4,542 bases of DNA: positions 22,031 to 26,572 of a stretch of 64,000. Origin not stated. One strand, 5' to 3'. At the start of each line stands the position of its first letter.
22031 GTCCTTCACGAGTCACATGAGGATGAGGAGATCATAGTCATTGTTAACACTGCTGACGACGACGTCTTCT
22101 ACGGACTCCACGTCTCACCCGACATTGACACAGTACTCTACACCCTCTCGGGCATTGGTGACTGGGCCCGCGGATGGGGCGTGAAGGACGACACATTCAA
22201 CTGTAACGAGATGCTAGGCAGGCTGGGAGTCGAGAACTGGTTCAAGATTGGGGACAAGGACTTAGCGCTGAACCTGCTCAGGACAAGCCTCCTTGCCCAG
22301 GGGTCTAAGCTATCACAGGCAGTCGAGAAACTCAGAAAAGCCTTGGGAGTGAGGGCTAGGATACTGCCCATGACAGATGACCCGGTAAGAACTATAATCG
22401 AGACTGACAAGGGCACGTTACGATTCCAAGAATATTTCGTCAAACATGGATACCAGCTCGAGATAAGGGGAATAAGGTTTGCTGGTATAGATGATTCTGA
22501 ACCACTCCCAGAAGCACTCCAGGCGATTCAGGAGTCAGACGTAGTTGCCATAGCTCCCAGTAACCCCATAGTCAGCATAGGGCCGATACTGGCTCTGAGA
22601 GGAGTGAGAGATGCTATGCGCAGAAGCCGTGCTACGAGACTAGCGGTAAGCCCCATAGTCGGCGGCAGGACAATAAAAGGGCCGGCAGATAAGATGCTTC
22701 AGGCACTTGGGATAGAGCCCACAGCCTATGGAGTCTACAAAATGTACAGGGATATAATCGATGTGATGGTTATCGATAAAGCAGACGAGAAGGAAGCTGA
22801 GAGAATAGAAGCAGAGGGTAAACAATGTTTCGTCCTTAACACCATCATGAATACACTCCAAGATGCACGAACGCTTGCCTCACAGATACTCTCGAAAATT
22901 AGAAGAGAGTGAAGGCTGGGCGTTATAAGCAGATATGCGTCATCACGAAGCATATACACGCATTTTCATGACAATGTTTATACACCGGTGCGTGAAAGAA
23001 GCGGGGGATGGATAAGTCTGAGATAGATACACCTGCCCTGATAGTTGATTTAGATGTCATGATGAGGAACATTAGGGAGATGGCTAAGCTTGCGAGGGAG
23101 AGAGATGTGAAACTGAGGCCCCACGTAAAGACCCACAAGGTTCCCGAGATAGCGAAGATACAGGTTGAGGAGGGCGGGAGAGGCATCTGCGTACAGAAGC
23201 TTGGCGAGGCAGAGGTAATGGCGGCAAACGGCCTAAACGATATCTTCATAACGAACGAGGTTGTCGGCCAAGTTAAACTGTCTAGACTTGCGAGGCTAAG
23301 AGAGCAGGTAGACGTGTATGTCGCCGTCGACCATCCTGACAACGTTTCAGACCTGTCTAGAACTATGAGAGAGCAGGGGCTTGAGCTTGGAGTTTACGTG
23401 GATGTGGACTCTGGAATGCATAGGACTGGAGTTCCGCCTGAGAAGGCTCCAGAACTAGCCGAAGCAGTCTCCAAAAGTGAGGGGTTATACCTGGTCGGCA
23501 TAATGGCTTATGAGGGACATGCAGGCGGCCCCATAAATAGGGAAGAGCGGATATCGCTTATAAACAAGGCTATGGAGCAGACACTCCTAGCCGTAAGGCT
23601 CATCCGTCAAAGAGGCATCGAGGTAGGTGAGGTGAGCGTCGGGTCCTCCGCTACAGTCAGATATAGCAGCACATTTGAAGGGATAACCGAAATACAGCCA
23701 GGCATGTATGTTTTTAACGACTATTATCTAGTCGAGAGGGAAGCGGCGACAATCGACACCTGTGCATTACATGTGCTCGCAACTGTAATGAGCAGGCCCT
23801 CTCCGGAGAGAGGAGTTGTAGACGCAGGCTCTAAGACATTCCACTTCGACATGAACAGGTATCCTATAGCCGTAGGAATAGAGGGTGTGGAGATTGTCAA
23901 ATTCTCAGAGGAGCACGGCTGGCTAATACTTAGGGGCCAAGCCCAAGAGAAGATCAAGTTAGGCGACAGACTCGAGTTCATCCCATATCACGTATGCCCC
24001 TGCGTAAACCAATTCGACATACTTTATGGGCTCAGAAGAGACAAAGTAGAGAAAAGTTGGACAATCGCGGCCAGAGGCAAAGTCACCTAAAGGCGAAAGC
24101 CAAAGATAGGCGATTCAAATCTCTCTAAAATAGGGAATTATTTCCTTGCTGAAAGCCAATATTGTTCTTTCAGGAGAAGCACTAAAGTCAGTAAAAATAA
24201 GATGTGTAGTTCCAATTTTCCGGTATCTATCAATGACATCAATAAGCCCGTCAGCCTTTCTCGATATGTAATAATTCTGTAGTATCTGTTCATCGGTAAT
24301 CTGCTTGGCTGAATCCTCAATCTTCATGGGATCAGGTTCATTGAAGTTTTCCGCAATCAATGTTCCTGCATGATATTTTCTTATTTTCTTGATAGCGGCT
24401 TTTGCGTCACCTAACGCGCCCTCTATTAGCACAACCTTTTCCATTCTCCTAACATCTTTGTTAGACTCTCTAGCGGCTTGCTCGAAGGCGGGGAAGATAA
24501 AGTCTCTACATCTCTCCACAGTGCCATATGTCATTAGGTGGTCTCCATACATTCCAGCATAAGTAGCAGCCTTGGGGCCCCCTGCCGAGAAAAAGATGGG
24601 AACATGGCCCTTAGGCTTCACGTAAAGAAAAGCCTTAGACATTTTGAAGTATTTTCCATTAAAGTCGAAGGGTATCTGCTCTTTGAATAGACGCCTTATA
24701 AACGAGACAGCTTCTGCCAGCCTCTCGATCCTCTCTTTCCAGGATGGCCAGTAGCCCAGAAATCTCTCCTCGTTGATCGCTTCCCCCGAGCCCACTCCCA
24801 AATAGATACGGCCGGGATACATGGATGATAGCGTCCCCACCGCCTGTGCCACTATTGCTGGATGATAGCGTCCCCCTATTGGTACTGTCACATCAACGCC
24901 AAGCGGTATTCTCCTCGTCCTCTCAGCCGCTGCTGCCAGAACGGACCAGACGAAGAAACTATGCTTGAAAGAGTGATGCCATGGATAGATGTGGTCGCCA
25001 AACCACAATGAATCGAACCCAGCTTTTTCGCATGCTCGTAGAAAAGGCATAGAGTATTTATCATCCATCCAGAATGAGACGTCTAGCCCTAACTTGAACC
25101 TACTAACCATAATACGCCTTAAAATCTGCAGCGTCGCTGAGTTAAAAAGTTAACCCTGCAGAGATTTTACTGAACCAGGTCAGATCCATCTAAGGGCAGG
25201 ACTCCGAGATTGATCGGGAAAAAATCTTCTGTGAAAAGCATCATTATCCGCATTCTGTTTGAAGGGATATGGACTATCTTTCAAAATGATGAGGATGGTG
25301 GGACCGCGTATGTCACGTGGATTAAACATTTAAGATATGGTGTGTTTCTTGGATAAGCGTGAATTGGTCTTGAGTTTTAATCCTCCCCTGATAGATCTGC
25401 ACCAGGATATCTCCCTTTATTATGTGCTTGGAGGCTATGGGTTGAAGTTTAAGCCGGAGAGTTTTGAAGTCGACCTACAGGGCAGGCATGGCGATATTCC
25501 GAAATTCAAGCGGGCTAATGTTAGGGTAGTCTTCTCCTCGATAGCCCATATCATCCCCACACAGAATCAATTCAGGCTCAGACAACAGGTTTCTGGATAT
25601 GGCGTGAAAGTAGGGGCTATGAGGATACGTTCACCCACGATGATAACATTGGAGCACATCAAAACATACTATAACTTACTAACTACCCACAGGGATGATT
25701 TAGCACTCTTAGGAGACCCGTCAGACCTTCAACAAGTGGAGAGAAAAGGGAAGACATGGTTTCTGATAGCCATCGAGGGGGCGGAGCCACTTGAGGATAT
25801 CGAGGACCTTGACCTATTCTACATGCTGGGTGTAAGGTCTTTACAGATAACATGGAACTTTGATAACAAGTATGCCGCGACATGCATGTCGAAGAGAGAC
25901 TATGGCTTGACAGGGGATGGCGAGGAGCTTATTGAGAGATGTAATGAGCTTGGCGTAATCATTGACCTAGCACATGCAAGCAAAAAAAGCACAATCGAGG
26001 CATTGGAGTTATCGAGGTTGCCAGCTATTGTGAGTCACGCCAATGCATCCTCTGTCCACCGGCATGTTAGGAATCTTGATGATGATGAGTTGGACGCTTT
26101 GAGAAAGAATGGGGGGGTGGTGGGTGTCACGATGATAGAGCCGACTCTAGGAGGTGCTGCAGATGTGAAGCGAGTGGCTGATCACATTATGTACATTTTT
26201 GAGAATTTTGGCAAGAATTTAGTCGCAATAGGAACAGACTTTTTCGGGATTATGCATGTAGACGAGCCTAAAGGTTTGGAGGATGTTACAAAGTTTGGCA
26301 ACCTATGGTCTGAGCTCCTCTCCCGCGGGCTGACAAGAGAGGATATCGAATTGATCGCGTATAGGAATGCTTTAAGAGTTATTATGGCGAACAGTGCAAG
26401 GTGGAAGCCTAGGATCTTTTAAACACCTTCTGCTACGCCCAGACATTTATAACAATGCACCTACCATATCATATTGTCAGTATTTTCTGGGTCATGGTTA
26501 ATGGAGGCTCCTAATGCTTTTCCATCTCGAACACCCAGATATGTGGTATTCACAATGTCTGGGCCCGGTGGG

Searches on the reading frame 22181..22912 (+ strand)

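Call 85: search_protein_families(library=pfam, proteins=[window:22181-22912:+], max_evalue=0.001)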
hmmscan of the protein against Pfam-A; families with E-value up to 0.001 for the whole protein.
window:22181-22912:+ (243 aa): 1 family
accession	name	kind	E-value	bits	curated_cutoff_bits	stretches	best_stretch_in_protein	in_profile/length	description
PF01933.23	CofD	-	3.9e-41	141.6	30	1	24-220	76-273/290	2-phospho-L-lactate transferase CofD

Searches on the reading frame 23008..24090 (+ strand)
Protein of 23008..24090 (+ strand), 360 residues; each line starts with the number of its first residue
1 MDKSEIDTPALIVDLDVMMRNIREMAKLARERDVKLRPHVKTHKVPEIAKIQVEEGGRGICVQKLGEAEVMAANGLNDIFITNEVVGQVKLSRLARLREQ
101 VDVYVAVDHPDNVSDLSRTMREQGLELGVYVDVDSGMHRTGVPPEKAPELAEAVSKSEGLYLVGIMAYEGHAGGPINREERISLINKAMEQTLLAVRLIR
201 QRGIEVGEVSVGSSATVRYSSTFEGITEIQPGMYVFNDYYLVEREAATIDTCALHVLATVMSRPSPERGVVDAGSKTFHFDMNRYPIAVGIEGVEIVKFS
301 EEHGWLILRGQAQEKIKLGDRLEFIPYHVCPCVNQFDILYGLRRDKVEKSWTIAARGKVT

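Call 85: search_protein_families(library=pfam, proteins=[window:23008-24090:+], max_evalue=0.001)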
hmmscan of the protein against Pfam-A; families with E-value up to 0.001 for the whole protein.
window:23008-24090:+ (360 aa): 2 families
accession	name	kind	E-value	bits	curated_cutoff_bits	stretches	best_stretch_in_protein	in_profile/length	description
PF01168.26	Ala_racemase_N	-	1.1e-30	107.4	24.1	1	13-236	1-216/220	Alanine racemase, N-terminal domain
PF14031.13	D-ser_dehydrat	-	8.3e-22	78.1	22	1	253-340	1-95/97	Putative serine dehydratase domain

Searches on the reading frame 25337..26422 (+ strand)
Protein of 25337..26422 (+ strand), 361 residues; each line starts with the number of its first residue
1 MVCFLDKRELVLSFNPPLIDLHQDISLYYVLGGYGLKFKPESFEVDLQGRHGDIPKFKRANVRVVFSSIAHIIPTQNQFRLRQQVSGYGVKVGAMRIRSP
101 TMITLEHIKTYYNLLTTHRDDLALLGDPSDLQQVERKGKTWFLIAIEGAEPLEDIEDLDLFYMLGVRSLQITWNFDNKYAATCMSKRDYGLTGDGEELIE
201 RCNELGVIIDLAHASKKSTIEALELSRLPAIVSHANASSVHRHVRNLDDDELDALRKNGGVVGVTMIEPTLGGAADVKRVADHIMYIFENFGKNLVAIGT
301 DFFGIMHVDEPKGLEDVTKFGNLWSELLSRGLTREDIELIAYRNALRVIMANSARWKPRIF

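Call 85: search_protein_families(library=pfam, proteins=[window:25337-26422:+], max_evalue=0.001)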
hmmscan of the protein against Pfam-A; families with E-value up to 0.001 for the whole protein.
window:25337-26422:+ (361 aa): 2 families
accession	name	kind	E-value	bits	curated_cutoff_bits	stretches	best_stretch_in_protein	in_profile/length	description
PF01244.27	Peptidase_M19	-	3.8e-81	273.2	26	1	17-349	7-317/319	Membrane dipeptidase (Peptidase family M19)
PF04909.20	Amidohydro_2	-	0.00034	20.9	26.4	1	196-348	128-286/289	Amidohydrolase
